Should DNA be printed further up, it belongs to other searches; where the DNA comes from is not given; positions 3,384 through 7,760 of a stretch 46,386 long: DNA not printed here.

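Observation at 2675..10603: Candidate undescribed defence operon: two Hel308/Ski2-like helicases, one fused to a TIR-like domain, plus a 2TM-Macro (Thoeris II ThsA-like) effector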

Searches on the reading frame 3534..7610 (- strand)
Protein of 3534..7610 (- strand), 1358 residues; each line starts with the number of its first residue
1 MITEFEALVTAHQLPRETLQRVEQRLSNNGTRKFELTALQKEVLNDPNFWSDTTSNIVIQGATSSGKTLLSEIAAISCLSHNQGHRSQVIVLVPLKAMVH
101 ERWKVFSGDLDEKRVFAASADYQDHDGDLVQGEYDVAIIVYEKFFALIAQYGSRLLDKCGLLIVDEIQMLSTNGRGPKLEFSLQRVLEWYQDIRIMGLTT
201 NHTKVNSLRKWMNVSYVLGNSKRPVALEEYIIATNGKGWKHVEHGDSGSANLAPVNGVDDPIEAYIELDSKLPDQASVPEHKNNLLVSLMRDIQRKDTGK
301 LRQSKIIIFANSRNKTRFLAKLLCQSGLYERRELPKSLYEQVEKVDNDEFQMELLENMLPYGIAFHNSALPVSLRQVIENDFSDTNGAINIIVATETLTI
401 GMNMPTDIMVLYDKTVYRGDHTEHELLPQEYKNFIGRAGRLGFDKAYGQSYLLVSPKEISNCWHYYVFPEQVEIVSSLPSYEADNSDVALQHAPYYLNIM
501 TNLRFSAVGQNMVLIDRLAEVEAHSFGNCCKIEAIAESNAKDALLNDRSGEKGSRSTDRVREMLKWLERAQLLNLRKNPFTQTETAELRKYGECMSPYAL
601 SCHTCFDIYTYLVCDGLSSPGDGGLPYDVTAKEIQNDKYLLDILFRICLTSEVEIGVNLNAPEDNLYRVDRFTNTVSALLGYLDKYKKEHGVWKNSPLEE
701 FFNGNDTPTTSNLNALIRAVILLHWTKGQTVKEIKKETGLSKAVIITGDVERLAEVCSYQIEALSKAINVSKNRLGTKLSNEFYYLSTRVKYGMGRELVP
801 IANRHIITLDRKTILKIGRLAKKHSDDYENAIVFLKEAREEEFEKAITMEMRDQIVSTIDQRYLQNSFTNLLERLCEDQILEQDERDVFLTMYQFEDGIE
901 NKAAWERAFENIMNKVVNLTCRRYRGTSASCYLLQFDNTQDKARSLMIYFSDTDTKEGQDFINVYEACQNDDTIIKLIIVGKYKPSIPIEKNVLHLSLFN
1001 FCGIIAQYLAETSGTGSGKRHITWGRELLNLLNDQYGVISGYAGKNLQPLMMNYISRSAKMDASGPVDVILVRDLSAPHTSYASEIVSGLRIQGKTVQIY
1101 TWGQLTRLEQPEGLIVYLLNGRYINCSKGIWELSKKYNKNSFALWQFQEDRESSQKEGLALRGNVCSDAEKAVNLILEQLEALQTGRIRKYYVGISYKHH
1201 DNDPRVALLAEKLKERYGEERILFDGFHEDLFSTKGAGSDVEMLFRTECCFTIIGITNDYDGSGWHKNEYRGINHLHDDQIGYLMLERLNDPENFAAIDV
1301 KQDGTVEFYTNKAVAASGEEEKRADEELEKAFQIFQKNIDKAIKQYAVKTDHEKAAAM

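Call 6: search_protein_families(library=pfam, proteins=[window:3534-7610:-], max_evalue=1)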
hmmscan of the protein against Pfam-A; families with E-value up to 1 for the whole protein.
window:3534-7610:- (1358 aa): 7 families
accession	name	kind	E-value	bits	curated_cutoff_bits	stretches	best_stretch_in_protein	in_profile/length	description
PF00270.35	DEAD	-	8.9e-18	65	26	1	53-199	13-157/167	DEAD/DEAH box helicase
PF00271.37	Helicase_C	-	1e-08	35.8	23.5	1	347-442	30-110/110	Helicase conserved C-terminal domain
PF04851.21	ResIII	-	6.9e-08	33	22.5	1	34-199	2-159/164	Type III restriction enzyme, res subunit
PF21280.2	Helicase_dom4_arc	-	0.0037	17.6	27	1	705-793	45-125/125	Archaeal helicase, domain 4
PF17336.7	DUF5368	-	0.037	14.7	25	0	1043-1073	60-90/112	Family of unknown function (DUF5368)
PF19808.4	DUF6291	-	0.042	14.4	27.2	0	1316-1355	32-70/79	Family of unknown function (DUF6291)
PF02562.22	PhoH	-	0.11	12.4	27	1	57-114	22-76/205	PhoH-like protein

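Call 7: search_protein_families(library=padloc, proteins=[window:3534-7610:-], max_evalue=1)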
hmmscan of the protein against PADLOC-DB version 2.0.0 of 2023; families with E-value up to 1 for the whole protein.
window:3534-7610:- (1358 aa): 29 families (the best 25 are shown)
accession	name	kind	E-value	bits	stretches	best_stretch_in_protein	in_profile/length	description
PDLC04531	PDC-M23B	-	4e-25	86.1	1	18-478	276-736/1060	-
PDLC00186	HamB1|HamB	-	1.7e-24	83.9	2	303-442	390-522/864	DEAD-box helicase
PDLC00194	HamB1|HamB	-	2.2e-24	83.4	3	354-444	553-642/995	DEAD-box helicase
PDLC00185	HamB1|HamB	-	2.8e-23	79.7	1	25-453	133-525/871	DEAD-box helicase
PDLC00190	HamB1|HamB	-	1.6e-20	71.1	1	260-459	341-521/866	DEAD-box helicase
PDLC00187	HamB1|HamB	-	3.8e-20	69.8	1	18-444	125-510/851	DEAD-box helicase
PDLC00174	HamB1|HamB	-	3e-19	66.4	1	52-440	316-694/1163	DEAD-box helicase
PDLC00176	HamB1|HamB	-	1.2e-18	64.6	2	303-443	371-502/845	DEAD-box helicase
PDLC00177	HamB1|HamB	-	2e-18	64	2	302-444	386-524/841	DEAD-box helicase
PDLC00200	HamB2|HamB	-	2e-18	63.8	2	304-443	390-522/865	DEAD-box helicase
PDLC00178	HamB1|HamB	-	1.8e-16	57.3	2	361-442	573-647/830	DEAD-box helicase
PDLC03960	SngC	-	4.4e-15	53.5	1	48-405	34-334/720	-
PDLC00201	HamB2|HamB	-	5.2e-15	52.9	2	303-442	299-428/721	DEAD-box helicase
PDLC00184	HamB1|HamB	-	6.1e-15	52.4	2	304-442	330-460/738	DEAD-box helicase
PDLC00192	HamB1|HamB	-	3.6e-14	49.4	2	335-441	555-655/1104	DEAD-box helicase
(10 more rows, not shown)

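Call 10: find_homologous_proteins(query=window:3534-7610:-)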
Query window:3534-7610:- (1358 aa): 635 proteins with E <= 0.001 among 8000 candidates; the best 120 are listed.
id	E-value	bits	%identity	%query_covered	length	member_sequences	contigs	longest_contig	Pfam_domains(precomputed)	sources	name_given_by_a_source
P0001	0.0e+0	3113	100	100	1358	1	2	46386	PF00270.36,PF00271.38,PF04851.22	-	-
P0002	0.0e+0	1313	49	99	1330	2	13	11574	PF00270.36,PF00271.38,PF04851.22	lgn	-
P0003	1.2e-193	664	35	93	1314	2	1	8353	PF00270.36,PF00271.38,PF04851.22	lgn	-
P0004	3.6e-188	646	34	94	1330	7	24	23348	PF00270.36,PF00271.38,PF04851.22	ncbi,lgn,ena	-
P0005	8.1e-172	592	37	65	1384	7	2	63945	PF07714.24,PF00069.32,PF00270.36,PF00271.38,PF04851.22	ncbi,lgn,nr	ncbi:MAG: DEAD/DEAH box helicase [Hungatella sp.]|nr:DEAD/DEAH box helicase [Hungatella sp.]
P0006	1.4e-170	588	37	65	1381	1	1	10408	PF07714.24,PF00069.32,PF00270.36,PF00271.38,PF04851.22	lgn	-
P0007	2.5e-169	583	38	65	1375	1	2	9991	PF07714.24,PF00069.32,PF00270.36,PF00271.38,PF04851.22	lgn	-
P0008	1.7e-167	577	35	77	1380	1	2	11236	PF07714.24,PF00069.32,PF00270.36,PF00271.38,PF04851.22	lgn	-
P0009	7.8e-166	572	38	65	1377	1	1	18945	PF07714.24,PF00069.32,PF00270.36,PF00271.38,PF04851.22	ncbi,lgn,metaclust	metaclust:status=active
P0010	1.1e-165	571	36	68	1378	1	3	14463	PF00069.32,PF00270.36,PF00271.38,PF04851.22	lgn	-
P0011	4.1e-163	563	38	64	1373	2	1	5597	PF00270.36,PF00271.38,PF04851.22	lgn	-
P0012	4.2e-163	563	32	94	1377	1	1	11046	PF00270.36,PF00271.38,PF04851.22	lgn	-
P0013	8.5e-162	559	38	64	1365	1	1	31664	PF00270.36,PF00271.38,PF04851.22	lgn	-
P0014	2.4e-158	547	32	94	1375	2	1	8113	PF00270.36,PF00271.38,PF04851.22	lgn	-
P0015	2.5e-157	544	35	66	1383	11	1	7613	PF00270.36,PF00271.38,PF04851.22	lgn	-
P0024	2.8e-152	527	32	92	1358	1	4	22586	PF00270.36,PF00271.38,PF04851.22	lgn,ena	-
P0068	2.0e-135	471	31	80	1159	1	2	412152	PF00270.36,PF00271.38,PF04851.22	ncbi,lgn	-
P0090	2.1e-131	458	30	89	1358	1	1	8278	PF00270.36,PF00271.38,PF04851.22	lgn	-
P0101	2.5e-129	451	29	91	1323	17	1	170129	PF00270.36,PF00271.38,PF04851.22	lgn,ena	-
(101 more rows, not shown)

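Call 13: find_encoding_contigs(protein=P0002, flank=8000, max_places=3)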
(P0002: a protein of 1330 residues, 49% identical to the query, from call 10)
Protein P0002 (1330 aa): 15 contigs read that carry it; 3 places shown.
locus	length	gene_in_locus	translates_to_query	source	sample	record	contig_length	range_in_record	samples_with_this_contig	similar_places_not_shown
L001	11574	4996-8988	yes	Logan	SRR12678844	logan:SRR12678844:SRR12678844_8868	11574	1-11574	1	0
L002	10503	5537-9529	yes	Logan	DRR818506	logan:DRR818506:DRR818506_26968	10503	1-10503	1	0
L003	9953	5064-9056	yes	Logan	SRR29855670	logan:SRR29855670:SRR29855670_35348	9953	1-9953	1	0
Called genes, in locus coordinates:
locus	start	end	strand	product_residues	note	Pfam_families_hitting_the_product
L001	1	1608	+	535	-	?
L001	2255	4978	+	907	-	PF00270:DEAD, PF04851:ResIII (faint), PF00271:Helicase_C (weak)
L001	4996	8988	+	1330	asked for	PF00270:DEAD, PF04851:ResIII, PF00271:Helicase_C (weak)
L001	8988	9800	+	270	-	PF20016:ThsA_Macro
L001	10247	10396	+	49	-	-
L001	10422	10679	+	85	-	-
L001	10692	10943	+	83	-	-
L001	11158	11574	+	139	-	?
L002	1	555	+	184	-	?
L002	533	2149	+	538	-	PF00239:Resolvase, PF07508:Recombinase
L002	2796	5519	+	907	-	PF00270:DEAD, PF04851:ResIII (faint), PF00271:Helicase_C (weak)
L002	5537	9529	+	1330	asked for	PF00270:DEAD, PF04851:ResIII, PF00271:Helicase_C (weak)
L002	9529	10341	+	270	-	PF20016:ThsA_Macro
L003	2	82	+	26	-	?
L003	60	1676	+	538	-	PF00239:Resolvase, PF07508:Recombinase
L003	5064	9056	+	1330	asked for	PF00270:DEAD, PF04851:ResIII, PF00271:Helicase_C (weak)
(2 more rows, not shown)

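Call 14: find_encoding_contigs(protein=P0004, flank=8000, max_places=3)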
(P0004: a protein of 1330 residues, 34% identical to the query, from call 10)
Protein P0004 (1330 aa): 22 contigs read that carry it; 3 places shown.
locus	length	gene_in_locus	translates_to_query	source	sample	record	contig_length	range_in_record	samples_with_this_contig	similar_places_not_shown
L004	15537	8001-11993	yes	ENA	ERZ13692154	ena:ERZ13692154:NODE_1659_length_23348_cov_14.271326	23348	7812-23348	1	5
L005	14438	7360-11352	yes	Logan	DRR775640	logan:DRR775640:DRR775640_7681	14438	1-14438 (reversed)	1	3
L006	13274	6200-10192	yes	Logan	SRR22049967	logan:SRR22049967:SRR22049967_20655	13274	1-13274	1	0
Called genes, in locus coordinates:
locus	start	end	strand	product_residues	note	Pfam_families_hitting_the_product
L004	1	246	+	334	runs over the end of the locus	PF00356:LacI, PF00532:Peripla_BP_1, PF13407:Peripla_BP_4, PF13377:Peripla_BP_3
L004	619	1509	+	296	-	PF00294:PfkB, PF25270:Khk (faint), PF08543:Phos_pyr_kin (weak)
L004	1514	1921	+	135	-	PF05025:RbsD_FucU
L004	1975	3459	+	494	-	PF00005:ABC_tran, PF13304:AAA_21 (faint), PF00005:ABC_tran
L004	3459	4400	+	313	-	PF02653:BPD_transp_2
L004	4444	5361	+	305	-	PF00532:Peripla_BP_1, PF13407:Peripla_BP_4, PF13377:Peripla_BP_3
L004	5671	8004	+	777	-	PF00270:DEAD, PF04851:ResIII (weak), PF00271:Helicase_C (faint)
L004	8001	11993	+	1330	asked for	PF00270:DEAD, PF04851:ResIII, PF00271:Helicase_C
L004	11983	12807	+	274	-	PF20016:ThsA_Macro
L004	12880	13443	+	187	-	PF03167:UDG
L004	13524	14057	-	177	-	PF01613:Flavin_Reduct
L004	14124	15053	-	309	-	PF02317:Octopine_DH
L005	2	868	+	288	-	?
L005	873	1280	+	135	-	PF05025:RbsD_FucU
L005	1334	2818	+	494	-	PF00005:ABC_tran, PF13304:AAA_21 (faint), PF00005:ABC_tran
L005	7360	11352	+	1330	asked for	PF00270:DEAD, PF04851:ResIII, PF00271:Helicase_C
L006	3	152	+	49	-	?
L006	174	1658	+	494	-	PF00005:ABC_tran, PF13304:AAA_21 (faint), PF00005:ABC_tran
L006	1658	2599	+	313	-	PF02653:BPD_transp_2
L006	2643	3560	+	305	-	PF00532:Peripla_BP_1, PF13407:Peripla_BP_4, PF13377:Peripla_BP_3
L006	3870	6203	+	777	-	PF00270:DEAD, PF04851:ResIII (weak), PF00271:Helicase_C (faint)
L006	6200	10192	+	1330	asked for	PF00270:DEAD, PF04851:ResIII, PF00271:Helicase_C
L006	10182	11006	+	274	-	PF20016:ThsA_Macro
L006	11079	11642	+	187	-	PF03167:UDG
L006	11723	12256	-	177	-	PF01613:Flavin_Reduct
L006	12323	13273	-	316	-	?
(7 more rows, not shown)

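Call 15: find_encoding_contigs(protein=P0005, flank=8000, max_places=2)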
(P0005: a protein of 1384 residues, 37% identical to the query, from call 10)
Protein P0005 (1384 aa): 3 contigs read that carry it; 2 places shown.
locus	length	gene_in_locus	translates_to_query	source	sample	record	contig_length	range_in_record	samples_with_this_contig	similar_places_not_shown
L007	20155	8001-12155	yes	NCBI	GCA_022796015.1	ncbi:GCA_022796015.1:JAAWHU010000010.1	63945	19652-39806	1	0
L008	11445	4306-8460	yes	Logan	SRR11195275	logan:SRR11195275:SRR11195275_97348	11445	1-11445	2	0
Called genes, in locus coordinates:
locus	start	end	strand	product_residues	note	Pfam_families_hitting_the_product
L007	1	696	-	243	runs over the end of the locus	-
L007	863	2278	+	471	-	PF00232:Glyco_hydro_1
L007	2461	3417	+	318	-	PF06325:PrmA, PF05175:MTS (weak), PF13649:Methyltransf_25 (faint), PF13847:Methyltransf_31 (weak)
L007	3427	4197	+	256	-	PF20260:PUA_4, PF04452:Methyltrans_RNA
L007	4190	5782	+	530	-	-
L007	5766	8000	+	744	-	PF00270:DEAD, PF00271:Helicase_C (weak)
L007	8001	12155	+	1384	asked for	PF00270:DEAD, PF04851:ResIII, PF00271:Helicase_C, PF00069:Pkinase, PF07714:PK_Tyr_Ser-Thr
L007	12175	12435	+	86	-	-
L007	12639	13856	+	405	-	PF25583:WCX (weak)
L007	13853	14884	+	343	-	PF25583:WCX (weak)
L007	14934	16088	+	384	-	PF00266:Aminotran_5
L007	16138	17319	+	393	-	PF22025:ThiI_fer, PF02926:THUMP, PF02568:ThiI, PF06508:QueC (faint)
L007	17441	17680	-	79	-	-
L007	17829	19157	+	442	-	PF00919:UPF0004, PF04055:Radical_SAM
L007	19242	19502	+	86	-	PF06135:IreB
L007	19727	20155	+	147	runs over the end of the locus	PF03652:RuvX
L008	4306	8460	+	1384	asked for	PF00270:DEAD, PF04851:ResIII, PF00271:Helicase_C, PF00069:Pkinase, PF07714:PK_Tyr_Ser-Thr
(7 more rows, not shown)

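Call 16: find_encoding_contigs(protein=P0101, flank=8000, max_places=2)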
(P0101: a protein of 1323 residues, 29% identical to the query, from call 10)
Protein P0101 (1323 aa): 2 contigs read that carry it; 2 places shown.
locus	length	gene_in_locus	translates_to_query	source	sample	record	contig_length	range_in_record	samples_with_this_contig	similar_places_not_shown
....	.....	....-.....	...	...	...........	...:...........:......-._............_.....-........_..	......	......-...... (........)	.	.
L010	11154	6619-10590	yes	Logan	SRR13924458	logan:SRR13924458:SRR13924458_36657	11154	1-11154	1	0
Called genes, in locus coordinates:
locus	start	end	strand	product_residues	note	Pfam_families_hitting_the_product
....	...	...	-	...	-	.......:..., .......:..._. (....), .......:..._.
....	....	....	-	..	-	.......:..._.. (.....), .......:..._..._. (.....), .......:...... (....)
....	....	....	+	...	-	-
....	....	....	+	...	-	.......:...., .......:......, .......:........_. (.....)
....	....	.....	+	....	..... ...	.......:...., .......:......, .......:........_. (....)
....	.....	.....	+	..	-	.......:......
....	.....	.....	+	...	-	-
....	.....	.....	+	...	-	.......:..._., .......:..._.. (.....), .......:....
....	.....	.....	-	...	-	-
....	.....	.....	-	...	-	-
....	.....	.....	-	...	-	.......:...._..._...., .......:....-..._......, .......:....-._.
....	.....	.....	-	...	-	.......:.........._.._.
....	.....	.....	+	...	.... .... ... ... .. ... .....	-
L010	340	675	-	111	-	PF13340:DUF4096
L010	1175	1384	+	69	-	PF13340:DUF4096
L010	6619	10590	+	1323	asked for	PF00270:DEAD, PF04851:ResIII, PF00271:Helicase_C (weak)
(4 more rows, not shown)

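Call 17: find_encoding_contigs(protein=P0068, flank=8000, max_places=2)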
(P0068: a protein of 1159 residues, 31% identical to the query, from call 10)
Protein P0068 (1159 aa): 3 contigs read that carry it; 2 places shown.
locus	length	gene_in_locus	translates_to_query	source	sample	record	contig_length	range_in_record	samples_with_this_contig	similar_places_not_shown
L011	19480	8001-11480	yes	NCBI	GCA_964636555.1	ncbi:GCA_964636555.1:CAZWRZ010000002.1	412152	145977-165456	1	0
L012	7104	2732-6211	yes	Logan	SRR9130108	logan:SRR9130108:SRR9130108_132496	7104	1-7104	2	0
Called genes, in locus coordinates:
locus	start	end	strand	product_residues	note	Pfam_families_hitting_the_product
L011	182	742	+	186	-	PF04647:AgrB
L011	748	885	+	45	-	-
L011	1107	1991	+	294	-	PF13408:Zn_ribbon_recom (weak)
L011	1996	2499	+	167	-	PF07508:Recombinase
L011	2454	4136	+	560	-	PF00239:Resolvase, PF07508:Recombinase, PF13408:Zn_ribbon_recom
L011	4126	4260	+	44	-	-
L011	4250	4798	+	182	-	-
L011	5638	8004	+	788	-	PF04851:ResIII, PF00270:DEAD, PF00271:Helicase_C (faint)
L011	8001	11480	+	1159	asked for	PF00270:DEAD, PF04851:ResIII, PF00271:Helicase_C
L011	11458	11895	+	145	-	PF13676:TIR_2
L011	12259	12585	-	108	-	-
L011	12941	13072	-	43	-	-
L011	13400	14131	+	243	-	PF00486:Trans_reg_C (weak)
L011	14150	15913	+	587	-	PF02534:T4SS-DNA_transf, PF10412:TrwB_AAD_bind, PF12696:TraG-D_C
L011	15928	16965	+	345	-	-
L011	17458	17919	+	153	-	PF03073:TspO_MBR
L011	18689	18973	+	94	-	-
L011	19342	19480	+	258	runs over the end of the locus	-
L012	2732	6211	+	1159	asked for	PF00270:DEAD, PF04851:ResIII, PF00271:Helicase_C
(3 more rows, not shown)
